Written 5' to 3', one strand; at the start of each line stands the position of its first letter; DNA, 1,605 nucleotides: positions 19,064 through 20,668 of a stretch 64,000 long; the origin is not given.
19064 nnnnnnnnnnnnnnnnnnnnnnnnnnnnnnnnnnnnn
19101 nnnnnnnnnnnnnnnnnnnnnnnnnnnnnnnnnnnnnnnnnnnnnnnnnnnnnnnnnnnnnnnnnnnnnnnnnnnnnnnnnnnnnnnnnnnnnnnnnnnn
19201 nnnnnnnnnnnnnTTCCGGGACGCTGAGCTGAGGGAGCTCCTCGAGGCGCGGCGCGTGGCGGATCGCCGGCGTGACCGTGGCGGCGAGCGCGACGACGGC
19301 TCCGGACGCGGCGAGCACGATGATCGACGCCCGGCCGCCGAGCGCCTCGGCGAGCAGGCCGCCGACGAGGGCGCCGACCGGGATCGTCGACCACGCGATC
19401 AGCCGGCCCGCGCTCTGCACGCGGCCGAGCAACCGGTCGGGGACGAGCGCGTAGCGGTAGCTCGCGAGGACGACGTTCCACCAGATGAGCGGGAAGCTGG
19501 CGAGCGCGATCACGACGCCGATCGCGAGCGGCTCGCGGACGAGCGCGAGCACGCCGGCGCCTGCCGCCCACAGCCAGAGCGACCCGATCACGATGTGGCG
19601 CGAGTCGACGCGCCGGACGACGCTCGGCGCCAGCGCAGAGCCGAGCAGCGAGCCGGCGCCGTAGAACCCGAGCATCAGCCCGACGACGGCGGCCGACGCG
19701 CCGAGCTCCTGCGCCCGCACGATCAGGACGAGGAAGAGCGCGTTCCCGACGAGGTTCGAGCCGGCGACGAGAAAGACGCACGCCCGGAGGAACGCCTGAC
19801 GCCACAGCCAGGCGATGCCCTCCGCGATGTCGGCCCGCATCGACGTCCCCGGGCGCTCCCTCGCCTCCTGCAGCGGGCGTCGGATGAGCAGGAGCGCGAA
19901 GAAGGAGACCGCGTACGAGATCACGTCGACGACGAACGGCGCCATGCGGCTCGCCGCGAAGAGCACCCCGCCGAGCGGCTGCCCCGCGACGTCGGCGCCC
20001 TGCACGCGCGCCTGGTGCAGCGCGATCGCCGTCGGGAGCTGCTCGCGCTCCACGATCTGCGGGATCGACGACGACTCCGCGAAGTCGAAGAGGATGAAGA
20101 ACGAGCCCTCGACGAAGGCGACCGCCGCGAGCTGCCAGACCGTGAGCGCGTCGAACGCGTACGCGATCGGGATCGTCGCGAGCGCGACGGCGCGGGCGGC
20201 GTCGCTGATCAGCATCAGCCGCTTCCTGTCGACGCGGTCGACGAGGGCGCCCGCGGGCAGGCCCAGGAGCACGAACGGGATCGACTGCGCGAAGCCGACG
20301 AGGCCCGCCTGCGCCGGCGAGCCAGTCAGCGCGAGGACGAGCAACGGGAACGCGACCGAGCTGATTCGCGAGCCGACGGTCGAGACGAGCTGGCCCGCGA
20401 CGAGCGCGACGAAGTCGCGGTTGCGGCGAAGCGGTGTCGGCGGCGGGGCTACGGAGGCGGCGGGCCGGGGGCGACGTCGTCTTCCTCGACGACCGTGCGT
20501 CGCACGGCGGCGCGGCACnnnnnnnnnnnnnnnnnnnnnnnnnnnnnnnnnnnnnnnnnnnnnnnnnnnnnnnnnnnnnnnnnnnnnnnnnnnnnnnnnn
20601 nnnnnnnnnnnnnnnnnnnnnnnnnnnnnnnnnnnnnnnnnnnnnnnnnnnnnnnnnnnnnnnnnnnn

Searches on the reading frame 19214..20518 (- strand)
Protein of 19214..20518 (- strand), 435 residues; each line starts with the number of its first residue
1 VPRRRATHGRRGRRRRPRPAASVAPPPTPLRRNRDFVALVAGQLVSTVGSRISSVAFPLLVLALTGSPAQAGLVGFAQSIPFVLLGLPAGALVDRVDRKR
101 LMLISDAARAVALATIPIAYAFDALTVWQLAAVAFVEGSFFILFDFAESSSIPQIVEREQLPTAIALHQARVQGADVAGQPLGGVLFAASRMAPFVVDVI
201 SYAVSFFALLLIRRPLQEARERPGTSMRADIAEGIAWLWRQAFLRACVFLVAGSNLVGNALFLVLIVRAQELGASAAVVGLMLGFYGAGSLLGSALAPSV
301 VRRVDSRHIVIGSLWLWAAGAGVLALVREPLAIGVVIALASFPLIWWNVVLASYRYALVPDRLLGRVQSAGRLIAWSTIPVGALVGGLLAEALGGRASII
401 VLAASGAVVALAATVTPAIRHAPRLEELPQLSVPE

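Call 68: search_protein_families(library=pfam, proteins=[window:19214-20518:-], max_evalue=0.00001)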
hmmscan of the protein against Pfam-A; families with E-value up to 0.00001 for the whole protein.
window:19214-20518:- (435 aa): 2 families
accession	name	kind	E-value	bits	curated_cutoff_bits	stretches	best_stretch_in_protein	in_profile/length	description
PF05977.19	MFS_3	-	7.8e-33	114.1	27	1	28-415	5-391/524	Transmembrane secretion effector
PF07690.21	MFS_1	-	1.5e-25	90.3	33.4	2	40-264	2-224/347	Major Facilitator Superfamily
